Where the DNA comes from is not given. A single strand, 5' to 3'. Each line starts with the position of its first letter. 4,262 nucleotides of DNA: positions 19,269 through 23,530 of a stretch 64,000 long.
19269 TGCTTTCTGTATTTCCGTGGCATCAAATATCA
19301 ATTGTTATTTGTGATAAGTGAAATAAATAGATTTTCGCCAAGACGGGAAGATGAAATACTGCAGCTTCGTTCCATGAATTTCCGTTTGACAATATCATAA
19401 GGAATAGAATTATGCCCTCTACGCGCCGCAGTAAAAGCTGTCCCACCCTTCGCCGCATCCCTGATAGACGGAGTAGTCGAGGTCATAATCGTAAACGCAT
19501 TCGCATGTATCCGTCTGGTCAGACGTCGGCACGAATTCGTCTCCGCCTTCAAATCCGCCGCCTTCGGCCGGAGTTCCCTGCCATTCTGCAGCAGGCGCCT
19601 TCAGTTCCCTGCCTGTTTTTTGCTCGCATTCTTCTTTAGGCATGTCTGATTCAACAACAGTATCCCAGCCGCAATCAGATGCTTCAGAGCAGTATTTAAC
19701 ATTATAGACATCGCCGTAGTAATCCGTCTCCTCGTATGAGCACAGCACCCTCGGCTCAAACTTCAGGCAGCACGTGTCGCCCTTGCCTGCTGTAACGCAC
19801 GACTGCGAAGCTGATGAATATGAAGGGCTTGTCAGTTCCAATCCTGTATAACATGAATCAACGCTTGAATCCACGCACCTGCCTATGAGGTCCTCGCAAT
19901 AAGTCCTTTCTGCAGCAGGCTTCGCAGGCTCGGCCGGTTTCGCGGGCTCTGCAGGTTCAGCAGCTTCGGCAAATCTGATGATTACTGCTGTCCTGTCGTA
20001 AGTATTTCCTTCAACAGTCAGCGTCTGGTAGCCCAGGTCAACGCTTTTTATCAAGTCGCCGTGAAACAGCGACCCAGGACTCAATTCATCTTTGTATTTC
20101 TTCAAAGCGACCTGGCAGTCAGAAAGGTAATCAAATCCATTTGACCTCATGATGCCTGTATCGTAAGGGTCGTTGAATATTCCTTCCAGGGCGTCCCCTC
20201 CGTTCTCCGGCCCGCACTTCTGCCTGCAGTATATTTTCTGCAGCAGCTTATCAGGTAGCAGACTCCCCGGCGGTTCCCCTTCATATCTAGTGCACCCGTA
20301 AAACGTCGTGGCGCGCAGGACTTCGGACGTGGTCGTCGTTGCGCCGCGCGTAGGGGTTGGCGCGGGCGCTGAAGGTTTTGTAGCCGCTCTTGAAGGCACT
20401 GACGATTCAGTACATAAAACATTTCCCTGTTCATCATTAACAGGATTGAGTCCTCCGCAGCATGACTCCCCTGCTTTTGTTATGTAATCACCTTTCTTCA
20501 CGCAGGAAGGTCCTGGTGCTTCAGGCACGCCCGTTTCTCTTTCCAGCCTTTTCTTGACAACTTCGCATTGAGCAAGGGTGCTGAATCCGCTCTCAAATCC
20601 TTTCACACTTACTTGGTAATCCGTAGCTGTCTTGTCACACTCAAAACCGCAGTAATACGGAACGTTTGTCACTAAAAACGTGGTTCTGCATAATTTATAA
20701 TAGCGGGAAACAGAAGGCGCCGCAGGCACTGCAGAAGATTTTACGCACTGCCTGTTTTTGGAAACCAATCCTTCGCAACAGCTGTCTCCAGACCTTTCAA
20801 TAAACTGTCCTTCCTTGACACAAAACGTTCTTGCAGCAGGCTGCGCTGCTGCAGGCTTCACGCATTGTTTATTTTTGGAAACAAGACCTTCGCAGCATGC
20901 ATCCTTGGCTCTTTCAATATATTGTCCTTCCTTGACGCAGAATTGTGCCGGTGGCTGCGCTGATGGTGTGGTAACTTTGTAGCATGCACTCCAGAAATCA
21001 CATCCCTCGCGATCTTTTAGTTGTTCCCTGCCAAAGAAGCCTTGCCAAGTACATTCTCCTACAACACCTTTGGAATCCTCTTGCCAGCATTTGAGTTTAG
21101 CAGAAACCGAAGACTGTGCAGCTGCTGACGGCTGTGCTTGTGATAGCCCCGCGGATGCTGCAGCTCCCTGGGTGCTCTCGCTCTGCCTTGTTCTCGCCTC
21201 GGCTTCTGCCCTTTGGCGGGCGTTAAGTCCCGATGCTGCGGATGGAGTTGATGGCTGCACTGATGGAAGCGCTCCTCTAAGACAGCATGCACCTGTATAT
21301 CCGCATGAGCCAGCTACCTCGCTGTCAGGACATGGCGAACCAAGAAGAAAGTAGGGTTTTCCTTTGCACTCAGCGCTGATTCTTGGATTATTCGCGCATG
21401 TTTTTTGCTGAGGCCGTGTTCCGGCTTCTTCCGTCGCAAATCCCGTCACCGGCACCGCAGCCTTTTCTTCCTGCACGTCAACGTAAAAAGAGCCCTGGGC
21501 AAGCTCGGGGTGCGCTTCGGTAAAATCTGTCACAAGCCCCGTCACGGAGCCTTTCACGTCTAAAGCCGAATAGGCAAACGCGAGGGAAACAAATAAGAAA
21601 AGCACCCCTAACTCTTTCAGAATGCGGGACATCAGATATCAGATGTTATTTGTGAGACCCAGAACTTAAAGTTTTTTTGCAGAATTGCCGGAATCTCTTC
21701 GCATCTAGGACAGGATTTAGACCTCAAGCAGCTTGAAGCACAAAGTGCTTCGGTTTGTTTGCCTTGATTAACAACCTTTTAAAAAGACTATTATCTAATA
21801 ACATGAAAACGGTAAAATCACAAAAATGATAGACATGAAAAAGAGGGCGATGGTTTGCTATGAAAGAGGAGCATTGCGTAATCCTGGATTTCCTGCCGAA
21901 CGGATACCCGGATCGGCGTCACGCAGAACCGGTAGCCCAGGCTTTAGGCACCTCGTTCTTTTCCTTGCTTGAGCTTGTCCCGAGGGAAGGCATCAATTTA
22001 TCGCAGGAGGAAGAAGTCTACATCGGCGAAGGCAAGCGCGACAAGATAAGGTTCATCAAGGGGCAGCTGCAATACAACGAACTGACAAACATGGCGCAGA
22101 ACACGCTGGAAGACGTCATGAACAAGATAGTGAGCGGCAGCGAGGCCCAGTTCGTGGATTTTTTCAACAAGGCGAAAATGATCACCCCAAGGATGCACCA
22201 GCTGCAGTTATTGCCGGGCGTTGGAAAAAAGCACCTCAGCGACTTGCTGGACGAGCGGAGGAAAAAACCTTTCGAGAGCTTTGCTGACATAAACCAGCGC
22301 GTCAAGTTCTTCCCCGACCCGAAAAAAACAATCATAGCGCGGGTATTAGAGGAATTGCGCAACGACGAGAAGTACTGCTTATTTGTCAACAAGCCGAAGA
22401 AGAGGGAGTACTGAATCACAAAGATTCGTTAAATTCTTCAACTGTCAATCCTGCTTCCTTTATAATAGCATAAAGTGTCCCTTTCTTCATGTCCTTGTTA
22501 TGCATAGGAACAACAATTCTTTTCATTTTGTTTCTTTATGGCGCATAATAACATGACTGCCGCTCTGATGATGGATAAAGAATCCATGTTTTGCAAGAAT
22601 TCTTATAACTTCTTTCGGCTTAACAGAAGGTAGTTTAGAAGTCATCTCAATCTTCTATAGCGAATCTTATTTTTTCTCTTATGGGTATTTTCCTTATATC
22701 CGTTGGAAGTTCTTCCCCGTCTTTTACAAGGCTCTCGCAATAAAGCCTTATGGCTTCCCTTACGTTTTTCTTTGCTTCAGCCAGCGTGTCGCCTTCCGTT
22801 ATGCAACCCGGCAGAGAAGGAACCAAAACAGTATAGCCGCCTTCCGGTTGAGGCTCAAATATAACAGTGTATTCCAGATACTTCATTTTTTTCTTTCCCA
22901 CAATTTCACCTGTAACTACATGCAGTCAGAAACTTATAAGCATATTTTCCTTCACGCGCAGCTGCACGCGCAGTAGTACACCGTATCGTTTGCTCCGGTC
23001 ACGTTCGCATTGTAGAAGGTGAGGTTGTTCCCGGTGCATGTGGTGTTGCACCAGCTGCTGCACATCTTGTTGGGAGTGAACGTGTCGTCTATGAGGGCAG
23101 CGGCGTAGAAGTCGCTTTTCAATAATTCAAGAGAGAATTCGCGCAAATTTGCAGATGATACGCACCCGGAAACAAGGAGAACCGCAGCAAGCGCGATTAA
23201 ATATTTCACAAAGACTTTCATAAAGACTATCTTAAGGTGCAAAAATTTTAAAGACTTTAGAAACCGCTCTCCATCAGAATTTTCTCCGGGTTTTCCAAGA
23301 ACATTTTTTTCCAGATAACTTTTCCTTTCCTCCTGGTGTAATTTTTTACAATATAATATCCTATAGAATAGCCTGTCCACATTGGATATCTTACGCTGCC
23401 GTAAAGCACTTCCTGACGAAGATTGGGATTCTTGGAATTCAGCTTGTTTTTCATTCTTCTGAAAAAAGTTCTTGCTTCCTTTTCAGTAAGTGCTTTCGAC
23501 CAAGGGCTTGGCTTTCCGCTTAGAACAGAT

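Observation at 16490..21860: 5.4-kb insertion of two giant paralogous secreted Cys-rich proteins splits the conserved rpl21e-rpoF-DUF655 cluster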

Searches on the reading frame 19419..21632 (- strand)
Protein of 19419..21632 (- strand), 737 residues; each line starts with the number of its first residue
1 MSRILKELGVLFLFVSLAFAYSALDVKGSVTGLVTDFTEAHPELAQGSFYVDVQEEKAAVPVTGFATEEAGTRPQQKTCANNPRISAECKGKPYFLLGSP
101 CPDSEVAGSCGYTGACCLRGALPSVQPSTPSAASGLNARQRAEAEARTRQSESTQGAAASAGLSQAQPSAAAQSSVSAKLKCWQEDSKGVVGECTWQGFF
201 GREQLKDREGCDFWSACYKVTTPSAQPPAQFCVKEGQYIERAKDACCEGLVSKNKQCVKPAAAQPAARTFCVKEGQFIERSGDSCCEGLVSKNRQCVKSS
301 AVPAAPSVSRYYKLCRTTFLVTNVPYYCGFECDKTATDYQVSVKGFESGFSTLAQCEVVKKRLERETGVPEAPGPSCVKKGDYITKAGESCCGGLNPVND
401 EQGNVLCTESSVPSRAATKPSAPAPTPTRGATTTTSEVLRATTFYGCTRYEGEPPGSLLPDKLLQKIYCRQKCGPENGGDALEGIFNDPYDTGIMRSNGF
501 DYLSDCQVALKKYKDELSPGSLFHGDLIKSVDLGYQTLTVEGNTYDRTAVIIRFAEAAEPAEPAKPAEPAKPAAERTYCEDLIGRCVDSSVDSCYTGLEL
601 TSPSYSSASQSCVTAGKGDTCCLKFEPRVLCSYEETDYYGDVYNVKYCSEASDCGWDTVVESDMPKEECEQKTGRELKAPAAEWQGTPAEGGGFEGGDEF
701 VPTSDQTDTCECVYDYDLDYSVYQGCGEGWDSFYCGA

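Call 3: search_protein_families(library=pfam, proteins=[window:19419-21632:-], max_evalue=0.01)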
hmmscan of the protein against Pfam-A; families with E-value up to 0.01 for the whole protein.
window:19419-21632:- (737 aa): 0 families

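Call 10: find_homologous_proteins(query=window:19419-21632:-)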
Query window:19419-21632:- (737 aa): 1 proteins with E <= 0.001 among 8000 candidates.
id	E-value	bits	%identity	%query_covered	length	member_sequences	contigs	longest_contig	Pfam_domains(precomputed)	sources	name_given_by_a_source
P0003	6.1e-22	96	39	31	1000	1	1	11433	-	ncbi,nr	ncbi:MAG: hypothetical protein HY368_00120 [Candidatus Aenigmarchaeota archaeon]|nr:hypothetical pro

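Call 11: find_encoding_contigs(protein=P0003, flank=10000, max_places=4)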
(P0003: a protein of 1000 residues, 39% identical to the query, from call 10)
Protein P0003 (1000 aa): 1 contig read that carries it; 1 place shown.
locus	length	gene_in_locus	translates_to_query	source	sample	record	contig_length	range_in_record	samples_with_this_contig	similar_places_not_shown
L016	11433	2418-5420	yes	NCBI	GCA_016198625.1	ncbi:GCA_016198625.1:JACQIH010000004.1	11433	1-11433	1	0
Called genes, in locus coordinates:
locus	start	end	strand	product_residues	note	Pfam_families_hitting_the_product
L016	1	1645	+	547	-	?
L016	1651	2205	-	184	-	PF04919:DUF655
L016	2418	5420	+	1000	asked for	-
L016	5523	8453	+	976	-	-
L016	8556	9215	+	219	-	-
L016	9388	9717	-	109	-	PF03874:RNA_pol_Rpb4 (weak)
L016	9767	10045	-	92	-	PF01157:Ribosomal_L21e, PF26460:DUF8139 (weak)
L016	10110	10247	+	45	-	-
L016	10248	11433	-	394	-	PF22023:Pus10_THUMP_arc, PF21238:Pus10_C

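Call 15: search_protein_families(library=ncbifam, proteins=[window:19419-21632:-, P0003], max_evalue=1)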
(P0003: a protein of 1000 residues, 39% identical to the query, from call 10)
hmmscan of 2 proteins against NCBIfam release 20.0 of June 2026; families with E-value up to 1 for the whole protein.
window:19419-21632:- (737 aa): 0 families

P0003 (1000 aa): 0 families

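Call 35: predict_structure(alignment_id=A3)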
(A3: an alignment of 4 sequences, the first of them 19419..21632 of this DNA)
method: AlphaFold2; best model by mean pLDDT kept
length: 737 residues; sequences in the alignment: 4
mean_pLDDT: 32.6   pTM: 0.22
mean pLDDT of the five models: 32.6, 32.3, 29.4, 28.7, 27.9
residues with pLDDT >= 90: 0; 70-90: 7; 50-70: 46; < 50: 684
segments of 3 or more residues with pLDDT < 50: 24-509, 522-525, 536-548, 558-737
pLDDT, mean of each block of 10 residues (from residue 1): 63 70 41 27 27 30 29 29 25 27 25 22 26 31 37 32 29 31 44 38 37 33 29 27 23 25 28 30 31 29 32 36 33 30 31 38 41 29 29 35 37 29 29 23 25 29 38 38 30 32 45 54 52 49 43 52 35 32 29 26 27 31 26 23 24 25 25 25 25 25 28 31 30 28
secondary structure, 60 per line:
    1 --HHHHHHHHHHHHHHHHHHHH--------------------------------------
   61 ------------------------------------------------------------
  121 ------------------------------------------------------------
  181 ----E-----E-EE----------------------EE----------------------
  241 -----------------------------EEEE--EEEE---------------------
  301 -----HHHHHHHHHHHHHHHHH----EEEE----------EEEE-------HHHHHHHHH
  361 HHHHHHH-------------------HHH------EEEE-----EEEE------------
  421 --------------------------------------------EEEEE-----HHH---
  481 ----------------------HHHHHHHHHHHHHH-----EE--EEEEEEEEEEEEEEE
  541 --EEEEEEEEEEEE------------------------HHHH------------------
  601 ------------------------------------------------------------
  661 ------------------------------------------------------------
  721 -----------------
elements in order (helices of 4 or more, strands of 3 or more residues): H3-22 E270-273 E276-279 H306-322 E327-330 E341-344 H352-367 E396-399 E405-408 E465-469 H503-516 E526-540 E543-554 H579-582

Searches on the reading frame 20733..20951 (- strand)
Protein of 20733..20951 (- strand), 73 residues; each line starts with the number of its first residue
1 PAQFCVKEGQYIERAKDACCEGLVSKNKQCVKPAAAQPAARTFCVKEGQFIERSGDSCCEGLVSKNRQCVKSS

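Call 40: search_protein_families(library=pfam, proteins=[window:20733-20951:-], max_evalue=10)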
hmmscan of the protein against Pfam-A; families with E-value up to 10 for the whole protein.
seq(73 aa): 5 families
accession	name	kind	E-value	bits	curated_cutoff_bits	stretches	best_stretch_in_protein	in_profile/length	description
PF05980.17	Toxin_7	-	0.0031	18.2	27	1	44-72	2-31/34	Toxin 7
PF05617.16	Prolamin_like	-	0.056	14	22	2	15-35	27-47/67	Prolamin-like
PF25415.1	EGF_BRNP1-3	-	1.1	9.6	27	2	43-60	6-23/35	BRNP1-3, EGF domain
PF07740.17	Toxin_12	-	1.3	10.2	21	2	55-65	13-22/30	Ion channel inhibitory toxin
PF02950.22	Conotoxin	-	3.1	9.2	25.1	0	32-63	39-68/75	Conotoxin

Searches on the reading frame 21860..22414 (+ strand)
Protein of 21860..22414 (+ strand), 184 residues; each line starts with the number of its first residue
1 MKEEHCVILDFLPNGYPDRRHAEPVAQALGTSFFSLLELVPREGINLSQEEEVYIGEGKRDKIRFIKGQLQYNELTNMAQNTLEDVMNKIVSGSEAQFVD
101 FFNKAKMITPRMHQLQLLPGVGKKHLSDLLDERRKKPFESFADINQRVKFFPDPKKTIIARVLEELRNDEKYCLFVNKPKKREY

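Call 3: search_protein_families(library=pfam, proteins=[window:21860-22414:+], max_evalue=0.01)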
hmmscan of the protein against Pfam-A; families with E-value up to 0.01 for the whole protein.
window:21860-22414:+ (184 aa): 2 families
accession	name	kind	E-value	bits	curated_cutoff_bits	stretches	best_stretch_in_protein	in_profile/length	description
PF04919.18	DUF655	-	3.9e-62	209.8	22.2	1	3-176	2-180/181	Protein of unknown function (DUF655)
PF14579.12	HHH_6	-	0.00073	20.1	25.6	1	115-149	27-62/90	Helix-hairpin-helix motif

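Call 6: find_related_loci(query=window:21860-22414:+, collection=genome_contigs, flank=10000)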
Query window:21860-22414:+ (184 aa) in genome_contigs; peptide patterns used: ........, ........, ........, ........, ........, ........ (x = any residue, [..] = any of these).
68 stretches matched a pattern; 14 encode a relative of the query (tblastn E <= 1e-3); 14 distinct loci.
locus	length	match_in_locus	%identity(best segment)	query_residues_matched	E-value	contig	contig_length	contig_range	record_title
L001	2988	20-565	70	1-182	7e-91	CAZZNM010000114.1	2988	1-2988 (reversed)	MAG TPA_asm: uncultured archaeon isolate SRP178908_co1_163 genome assembly, contig: NODE_35260_length_2988_cov_4.563587,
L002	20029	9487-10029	71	2-182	4e-88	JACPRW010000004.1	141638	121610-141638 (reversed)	MAG: Candidatus Aenigmatarchaeota archaeon isolate NC_groundwater_689_Ag_S-0.2um_53_36 S36_SO-2_scaffold_103896, whole g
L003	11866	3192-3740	67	1-183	2e-85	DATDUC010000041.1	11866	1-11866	MAG TPA_asm: archaeon isolate SMAG_U8047 k141_1735762, whole genome shotgun sequence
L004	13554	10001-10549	67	1-183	2e-85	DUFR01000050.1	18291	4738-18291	MAG TPA_asm: Candidatus Aenigmatarchaeota archaeon isolate UBA10154 contig_17094, whole genome shotgun sequence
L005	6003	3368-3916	66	1-183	1e-83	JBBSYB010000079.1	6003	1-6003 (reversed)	MAG: Candidatus Aenigmatarchaeota archaeon isolate H43-bin179_1 H43_bin179_1_000000000079, whole genome shotgun sequence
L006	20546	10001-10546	67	1-183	2e-83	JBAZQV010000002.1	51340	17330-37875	MAG: Candidatus Aenigmatarchaeota archaeon isolate SO_2017_SWC_7 scaffold_395_c2_LP-4_2017, whole genome shotgun sequenc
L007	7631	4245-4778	67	1-178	4e-82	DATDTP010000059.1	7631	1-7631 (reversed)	MAG TPA_asm: archaeon isolate SMAG_U8034 k141_766364, whole genome shotgun sequence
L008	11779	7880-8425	70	1-182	2e-88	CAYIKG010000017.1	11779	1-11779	MAG TPA_asm: uncultured archaeon isolate ERP119705_co24_1010 genome assembly, contig: NODE_7318_length_11779_cov_4.97313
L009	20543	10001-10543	50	2-178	1e-56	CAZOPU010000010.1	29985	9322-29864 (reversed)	MAG TPA_asm: uncultured Methanosarcinales archaeon isolate SRP167436_co1_361 genome assembly, contig: NODE_2225_length_2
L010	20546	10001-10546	45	2-183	4e-52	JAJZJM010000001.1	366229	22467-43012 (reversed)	MAG: Candidatus Micrarchaeota archaeon isolate LSA5.bin40 NODE_4_length_366229_cov_15.192493, whole genome shotgun seque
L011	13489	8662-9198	44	5-183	3e-50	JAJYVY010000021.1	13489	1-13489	MAG: Candidatus Micrarchaeota archaeon isolate FK2.bin60 NODE_6497_length_13489_cov_1.292022, whole genome shotgun seque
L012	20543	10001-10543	46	2-178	2e-48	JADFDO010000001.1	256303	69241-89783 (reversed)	MAG: Methanolinea sp. isolate QR_Bin.22 NODE_1_length_256303_cov_56.4985, whole genome shotgun sequence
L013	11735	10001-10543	46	2-178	1e-48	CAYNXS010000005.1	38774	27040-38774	MAG TPA_asm: uncultured Methanolinea sp. isolate SRP192927_co7_352 genome assembly, contig: NODE_1537_length_38774_cov_2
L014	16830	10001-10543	46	2-178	6e-48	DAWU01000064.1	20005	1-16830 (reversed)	MAG TPA_asm: Methanolinea sp. UBA275 UBA275_contig_3950, whole genome shotgun sequence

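Call 77: find_encoding_contigs(protein=window:21860-22414:+, flank=10000, max_places=8)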
Protein window:21860-22414:+ (184 aa): no gene with exactly this product is on record in the collection.

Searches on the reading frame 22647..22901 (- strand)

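Call 3: search_protein_families(library=pfam, proteins=[window:22647-22901:-], max_evalue=0.01)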
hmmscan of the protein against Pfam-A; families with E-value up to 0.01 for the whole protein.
window:22647-22901:- (84 aa): 2 families
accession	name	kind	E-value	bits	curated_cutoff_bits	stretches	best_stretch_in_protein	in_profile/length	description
PF15919.11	HicB_lk_antitox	-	7.6e-13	49.1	27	1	11-67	1-57/123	HicB_like antitoxin of bacterial toxin-antitoxin system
PF21748.3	UPF0150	-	1.9e-05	24.9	27.3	1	19-66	17-64/64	UPF0150-like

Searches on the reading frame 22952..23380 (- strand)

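Call 15: search_protein_families(library=ncbifam, proteins=[window:22952-23380:-], max_evalue=1)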
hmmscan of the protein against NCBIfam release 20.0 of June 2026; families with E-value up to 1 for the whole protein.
window:22952-23380:- (142 aa): 1 family
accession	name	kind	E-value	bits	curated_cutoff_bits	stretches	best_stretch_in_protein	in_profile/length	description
NF038104.1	lipo_NF038104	hypoth_equivalog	0.16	11.7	50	1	54-75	1-22/63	NF038104 family lipoprotein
